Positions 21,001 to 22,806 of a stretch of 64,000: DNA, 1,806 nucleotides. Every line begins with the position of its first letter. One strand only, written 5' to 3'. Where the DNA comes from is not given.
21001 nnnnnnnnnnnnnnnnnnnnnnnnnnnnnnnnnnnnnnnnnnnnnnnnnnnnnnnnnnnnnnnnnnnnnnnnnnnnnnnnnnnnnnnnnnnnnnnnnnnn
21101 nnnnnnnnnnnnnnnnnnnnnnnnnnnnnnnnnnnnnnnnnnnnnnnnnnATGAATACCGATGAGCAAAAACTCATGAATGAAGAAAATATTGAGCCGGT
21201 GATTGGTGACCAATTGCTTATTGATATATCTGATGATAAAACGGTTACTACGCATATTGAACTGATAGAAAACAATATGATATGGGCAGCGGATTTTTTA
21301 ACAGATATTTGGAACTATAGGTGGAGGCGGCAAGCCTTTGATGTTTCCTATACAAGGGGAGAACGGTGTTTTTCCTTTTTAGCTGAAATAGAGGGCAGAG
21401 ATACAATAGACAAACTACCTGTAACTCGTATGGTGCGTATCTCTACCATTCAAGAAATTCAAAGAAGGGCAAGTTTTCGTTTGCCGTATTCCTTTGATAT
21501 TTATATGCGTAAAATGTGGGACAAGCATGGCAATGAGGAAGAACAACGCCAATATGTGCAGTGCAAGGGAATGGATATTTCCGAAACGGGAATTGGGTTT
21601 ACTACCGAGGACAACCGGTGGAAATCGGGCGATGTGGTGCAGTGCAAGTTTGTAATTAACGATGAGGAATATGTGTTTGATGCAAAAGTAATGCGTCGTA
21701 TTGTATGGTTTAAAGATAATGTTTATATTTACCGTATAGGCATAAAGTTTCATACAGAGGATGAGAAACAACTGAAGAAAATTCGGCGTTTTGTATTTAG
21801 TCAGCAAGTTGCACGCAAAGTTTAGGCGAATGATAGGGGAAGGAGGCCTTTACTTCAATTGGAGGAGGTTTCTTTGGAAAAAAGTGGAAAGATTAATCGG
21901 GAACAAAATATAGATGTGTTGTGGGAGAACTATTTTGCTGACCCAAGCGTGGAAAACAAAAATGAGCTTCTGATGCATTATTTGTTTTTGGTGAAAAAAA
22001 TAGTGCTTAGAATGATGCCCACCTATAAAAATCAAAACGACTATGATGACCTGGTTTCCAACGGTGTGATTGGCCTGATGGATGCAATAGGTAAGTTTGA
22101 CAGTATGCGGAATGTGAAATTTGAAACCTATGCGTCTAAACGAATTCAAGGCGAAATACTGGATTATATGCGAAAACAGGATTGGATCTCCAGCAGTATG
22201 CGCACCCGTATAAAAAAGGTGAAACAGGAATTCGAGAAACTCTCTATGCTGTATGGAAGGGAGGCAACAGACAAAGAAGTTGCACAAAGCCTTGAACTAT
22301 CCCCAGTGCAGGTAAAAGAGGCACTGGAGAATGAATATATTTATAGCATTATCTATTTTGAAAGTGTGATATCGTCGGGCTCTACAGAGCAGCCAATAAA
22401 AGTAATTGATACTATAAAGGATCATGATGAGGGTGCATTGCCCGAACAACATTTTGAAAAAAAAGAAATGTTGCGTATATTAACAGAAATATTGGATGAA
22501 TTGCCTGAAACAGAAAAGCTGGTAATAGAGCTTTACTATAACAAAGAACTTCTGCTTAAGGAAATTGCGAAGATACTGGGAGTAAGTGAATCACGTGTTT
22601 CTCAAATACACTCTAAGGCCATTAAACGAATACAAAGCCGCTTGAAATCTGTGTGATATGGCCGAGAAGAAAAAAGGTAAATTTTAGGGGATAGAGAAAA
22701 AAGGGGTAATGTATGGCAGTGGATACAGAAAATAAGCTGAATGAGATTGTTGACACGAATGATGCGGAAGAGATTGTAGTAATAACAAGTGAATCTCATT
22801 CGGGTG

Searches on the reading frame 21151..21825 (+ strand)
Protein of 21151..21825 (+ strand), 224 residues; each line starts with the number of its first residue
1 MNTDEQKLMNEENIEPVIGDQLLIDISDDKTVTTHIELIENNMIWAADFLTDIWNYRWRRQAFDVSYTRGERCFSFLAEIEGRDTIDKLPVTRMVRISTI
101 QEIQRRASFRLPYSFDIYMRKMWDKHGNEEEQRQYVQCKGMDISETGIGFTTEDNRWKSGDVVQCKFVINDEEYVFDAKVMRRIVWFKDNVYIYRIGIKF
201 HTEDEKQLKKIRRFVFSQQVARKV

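Call 28: search_protein_families(library=pfam, proteins=[window:21151-21825:+], max_evalue=0.0001)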
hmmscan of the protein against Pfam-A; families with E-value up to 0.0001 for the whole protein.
window:21151-21825:+ (224 aa): 1 family
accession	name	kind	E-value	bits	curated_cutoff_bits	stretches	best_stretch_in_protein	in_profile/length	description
PF07238.19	PilZ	-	3.4e-12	47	22.5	1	104-216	1-101/102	PilZ domain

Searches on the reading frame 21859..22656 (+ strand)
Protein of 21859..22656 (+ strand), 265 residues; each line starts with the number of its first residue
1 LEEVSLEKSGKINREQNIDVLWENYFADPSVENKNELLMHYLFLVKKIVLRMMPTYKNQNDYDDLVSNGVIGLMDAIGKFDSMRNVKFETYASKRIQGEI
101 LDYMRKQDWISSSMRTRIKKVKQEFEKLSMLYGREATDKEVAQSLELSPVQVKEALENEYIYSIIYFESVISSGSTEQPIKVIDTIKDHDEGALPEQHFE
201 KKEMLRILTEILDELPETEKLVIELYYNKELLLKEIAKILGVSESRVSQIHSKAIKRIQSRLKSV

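Call 28: search_protein_families(library=pfam, proteins=[window:21859-22656:+], max_evalue=0.0001)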
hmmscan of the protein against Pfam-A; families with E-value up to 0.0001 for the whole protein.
window:21859-22656:+ (265 aa): 5 families
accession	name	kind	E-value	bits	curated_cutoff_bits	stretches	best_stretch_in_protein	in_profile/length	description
PF04545.22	Sigma70_r4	-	6e-19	67.7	24.1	1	212-259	2-49/50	Sigma-70, region 4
PF04542.20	Sigma70_r2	-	2.1e-15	56.7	24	1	38-109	2-70/71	Sigma-70 region 2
PF08281.18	Sigma70_r4_2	-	7.9e-10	38.7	25.7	1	206-257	2-53/54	Sigma-70, region 4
PF04539.22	Sigma70_r3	-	4e-09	36.9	25.3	1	117-158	2-43/78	Sigma-70 region 3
PF04967.18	HTH_10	-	4.2e-05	23.7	23.1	0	228-258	21-51/53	HTH DNA binding domain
